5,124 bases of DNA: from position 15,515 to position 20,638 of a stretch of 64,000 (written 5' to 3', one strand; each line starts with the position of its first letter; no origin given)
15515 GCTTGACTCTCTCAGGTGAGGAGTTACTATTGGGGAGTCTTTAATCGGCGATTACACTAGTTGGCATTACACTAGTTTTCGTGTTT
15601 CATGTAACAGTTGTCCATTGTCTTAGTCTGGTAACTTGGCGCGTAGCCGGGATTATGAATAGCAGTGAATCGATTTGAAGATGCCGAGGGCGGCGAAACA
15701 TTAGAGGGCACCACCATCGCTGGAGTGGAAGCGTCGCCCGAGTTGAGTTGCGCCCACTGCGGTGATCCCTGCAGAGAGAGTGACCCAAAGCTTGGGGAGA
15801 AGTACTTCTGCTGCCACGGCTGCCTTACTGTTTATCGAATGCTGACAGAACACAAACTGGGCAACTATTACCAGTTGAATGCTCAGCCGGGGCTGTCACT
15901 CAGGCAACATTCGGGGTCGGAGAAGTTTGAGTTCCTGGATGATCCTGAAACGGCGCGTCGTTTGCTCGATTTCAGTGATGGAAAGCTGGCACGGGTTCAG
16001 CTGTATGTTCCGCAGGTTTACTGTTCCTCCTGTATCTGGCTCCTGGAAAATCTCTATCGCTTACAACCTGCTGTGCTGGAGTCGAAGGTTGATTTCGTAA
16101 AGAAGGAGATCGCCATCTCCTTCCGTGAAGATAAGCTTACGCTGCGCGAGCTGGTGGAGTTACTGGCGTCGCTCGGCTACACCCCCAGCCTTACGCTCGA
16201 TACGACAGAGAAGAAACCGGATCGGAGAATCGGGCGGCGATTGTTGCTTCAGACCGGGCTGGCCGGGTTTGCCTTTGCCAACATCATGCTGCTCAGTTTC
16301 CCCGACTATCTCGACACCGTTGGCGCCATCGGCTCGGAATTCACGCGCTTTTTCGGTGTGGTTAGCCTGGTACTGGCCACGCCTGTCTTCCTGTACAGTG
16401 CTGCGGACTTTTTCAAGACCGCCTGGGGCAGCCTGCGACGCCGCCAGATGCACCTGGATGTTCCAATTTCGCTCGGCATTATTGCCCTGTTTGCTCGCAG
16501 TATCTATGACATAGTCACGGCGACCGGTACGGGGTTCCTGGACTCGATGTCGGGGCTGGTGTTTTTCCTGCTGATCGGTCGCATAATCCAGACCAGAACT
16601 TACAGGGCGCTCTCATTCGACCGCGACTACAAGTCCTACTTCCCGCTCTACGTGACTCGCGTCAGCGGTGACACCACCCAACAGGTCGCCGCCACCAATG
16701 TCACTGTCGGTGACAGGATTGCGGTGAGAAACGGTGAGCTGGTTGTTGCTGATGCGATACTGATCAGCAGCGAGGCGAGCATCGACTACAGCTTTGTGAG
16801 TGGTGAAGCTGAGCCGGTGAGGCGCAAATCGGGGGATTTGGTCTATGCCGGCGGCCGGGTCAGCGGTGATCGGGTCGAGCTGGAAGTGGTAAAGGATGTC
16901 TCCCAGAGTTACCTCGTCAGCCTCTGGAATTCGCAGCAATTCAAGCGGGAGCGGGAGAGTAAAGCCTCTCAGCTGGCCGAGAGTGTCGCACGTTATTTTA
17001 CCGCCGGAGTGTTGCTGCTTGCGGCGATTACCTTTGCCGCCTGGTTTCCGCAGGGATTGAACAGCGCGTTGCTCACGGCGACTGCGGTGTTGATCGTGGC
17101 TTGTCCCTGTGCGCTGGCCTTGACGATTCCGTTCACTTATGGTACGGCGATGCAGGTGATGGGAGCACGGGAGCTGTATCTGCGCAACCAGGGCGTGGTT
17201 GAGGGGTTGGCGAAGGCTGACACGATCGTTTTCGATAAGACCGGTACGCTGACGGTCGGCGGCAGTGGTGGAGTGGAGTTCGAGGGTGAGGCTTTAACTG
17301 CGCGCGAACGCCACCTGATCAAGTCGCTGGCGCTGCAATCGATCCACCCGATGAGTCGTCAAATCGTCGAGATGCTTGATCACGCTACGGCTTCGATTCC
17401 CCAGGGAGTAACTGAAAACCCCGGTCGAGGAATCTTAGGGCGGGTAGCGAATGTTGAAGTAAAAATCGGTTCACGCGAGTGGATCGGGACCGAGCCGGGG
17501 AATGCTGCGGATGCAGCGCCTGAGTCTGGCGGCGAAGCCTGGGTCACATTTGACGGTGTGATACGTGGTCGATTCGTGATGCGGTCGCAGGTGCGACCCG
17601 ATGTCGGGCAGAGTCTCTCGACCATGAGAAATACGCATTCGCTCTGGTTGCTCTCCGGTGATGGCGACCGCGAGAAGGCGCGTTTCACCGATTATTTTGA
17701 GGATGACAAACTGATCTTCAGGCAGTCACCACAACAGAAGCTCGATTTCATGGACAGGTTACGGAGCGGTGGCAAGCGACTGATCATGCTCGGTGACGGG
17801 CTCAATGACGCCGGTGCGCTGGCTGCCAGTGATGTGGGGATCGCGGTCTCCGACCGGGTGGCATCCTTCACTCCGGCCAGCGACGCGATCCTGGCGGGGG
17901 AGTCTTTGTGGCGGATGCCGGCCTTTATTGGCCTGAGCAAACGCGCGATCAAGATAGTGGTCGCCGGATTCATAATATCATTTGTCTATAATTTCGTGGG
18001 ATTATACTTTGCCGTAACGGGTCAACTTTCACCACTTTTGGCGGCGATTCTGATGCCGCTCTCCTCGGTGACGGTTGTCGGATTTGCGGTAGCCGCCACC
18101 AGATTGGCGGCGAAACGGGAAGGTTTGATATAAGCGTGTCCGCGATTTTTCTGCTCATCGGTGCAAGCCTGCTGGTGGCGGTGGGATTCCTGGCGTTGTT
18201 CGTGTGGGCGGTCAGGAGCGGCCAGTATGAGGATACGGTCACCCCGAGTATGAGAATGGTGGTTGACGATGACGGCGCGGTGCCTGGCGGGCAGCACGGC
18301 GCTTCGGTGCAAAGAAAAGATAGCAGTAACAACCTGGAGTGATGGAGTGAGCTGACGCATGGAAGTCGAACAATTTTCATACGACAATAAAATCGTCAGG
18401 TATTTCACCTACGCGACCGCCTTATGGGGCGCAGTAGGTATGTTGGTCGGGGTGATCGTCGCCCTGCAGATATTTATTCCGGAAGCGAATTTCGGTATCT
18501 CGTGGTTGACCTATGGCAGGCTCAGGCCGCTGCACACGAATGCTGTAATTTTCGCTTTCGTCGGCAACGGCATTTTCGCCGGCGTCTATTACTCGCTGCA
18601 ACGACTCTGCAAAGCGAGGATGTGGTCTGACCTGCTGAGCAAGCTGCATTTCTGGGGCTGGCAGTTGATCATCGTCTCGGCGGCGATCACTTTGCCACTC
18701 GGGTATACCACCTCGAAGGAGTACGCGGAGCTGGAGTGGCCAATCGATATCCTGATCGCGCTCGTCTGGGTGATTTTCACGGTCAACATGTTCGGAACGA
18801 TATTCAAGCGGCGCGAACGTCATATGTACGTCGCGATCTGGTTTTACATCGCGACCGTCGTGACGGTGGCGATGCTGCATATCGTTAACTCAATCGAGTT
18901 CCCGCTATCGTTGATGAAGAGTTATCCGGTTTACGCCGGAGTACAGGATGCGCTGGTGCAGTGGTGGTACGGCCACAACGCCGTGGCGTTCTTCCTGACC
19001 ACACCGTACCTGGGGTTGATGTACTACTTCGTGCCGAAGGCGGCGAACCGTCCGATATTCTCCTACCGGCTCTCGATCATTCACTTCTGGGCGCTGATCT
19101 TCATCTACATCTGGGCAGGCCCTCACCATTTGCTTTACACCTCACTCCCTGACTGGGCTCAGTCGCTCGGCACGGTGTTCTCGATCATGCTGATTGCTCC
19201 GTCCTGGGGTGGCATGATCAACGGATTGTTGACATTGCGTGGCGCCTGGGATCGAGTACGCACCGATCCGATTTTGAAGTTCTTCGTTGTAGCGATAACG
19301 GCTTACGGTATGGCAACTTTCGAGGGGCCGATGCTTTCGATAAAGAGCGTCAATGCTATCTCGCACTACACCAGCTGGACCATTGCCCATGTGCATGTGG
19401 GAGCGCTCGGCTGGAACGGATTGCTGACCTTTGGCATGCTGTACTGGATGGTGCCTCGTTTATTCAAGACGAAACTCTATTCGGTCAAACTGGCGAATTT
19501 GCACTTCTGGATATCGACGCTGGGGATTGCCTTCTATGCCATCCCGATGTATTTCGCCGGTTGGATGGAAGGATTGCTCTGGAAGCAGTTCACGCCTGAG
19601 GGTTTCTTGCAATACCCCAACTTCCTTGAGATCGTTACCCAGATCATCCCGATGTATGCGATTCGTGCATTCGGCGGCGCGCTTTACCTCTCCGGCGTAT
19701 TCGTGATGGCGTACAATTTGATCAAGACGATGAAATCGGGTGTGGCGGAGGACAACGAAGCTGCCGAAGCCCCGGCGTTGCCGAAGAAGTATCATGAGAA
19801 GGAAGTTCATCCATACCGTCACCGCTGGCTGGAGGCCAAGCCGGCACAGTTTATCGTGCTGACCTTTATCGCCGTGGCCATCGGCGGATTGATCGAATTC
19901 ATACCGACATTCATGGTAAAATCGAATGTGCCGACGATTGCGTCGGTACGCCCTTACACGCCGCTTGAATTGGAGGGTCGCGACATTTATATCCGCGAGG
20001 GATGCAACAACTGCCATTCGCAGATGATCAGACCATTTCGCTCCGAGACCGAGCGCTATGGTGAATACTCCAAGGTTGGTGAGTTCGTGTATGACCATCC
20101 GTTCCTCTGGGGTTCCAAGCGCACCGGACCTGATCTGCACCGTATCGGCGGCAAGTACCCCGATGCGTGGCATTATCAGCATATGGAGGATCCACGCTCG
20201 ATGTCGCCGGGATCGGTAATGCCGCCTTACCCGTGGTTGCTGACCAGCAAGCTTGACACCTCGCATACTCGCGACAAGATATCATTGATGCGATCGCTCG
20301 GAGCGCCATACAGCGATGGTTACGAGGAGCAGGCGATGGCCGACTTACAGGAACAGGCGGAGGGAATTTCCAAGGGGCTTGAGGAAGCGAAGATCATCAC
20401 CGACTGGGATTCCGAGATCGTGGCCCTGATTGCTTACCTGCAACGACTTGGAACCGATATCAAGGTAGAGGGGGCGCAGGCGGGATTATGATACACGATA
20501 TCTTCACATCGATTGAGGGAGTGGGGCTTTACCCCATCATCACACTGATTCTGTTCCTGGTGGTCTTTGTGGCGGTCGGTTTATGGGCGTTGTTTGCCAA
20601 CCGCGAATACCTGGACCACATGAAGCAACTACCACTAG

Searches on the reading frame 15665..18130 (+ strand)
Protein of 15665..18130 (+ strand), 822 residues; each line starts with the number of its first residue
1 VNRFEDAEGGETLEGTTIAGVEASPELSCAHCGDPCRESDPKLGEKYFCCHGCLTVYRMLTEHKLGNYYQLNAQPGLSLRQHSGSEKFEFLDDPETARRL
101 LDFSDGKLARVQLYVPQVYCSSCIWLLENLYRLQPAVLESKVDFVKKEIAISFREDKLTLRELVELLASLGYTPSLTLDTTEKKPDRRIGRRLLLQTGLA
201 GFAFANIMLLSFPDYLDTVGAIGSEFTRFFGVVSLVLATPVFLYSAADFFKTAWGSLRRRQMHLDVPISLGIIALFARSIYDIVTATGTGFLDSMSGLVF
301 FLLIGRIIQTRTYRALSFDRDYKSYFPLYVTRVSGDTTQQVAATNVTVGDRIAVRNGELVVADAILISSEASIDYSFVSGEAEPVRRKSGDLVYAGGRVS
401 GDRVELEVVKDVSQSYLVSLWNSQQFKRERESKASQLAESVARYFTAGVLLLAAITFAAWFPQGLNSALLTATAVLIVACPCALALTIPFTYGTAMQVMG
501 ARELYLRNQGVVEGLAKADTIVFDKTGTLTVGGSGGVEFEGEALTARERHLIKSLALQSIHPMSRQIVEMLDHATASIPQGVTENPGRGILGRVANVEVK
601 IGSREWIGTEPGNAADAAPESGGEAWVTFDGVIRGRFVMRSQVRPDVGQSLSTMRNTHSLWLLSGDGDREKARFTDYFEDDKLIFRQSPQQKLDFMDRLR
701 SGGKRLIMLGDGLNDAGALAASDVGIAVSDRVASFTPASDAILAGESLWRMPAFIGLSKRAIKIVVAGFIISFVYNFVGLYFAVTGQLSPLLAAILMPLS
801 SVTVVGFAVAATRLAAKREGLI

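Call 10: search_protein_families(library=pfam, proteins=[window:15665-18130:+], max_evalue=0.01)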
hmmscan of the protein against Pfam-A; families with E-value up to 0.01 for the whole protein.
window:15665-18130:+ (822 aa): 4 families
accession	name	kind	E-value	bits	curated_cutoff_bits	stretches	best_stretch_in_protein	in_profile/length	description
PF00122.25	E1-E2_ATPase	-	4.9e-41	140.7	28.1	1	327-499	4-178/181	E1-E2 ATPase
PF00702.32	Hydrolase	-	3.1e-17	64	26.4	1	519-722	2-190/191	haloacid dehalogenase-like hydrolase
PF12156.14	ATPase-cat_bd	-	1.3e-10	42.3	27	1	28-101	1-82/86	Putative metal-binding domain of cation transport ATPase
PF00403.32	HMA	-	6.2e-05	23.7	24.8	1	113-173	2-62/62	Heavy-metal-associated domain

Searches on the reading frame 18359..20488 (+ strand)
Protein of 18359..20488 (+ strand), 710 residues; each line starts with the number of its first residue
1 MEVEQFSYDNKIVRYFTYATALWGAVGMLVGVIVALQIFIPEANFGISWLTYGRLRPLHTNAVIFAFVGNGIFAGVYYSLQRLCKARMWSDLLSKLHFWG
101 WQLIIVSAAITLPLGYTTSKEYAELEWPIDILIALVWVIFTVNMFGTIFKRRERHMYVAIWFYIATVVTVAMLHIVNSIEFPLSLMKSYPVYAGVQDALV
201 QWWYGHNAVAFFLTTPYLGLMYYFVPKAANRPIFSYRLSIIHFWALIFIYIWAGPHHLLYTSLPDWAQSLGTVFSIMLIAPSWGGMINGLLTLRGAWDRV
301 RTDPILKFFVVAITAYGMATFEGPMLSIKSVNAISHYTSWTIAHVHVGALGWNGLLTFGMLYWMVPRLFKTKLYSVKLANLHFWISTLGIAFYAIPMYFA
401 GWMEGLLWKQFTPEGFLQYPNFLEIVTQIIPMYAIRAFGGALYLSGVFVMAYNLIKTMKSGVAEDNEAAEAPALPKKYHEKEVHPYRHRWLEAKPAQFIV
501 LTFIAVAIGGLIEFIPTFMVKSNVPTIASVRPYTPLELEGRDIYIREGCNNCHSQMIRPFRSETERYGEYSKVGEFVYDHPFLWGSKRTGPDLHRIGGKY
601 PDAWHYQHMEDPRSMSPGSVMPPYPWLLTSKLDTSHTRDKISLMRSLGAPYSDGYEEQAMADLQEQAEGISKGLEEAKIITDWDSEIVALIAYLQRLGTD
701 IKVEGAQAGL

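Call 10: search_protein_families(library=pfam, proteins=[window:18359-20488:+], max_evalue=0.01)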
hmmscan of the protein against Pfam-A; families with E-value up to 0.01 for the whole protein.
window:18359-20488:+ (710 aa): 2 families
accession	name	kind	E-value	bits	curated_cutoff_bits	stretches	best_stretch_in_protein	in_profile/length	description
PF00115.25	COX1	-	1.2e-121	407.1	34.8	1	11-441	1-435/436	Cytochrome C and Quinol oxidase polypeptide I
PF02433.20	FixO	-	5.5e-101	337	29.6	1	488-701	1-219/219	Cytochrome C oxidase, mono-heme subunit/FixO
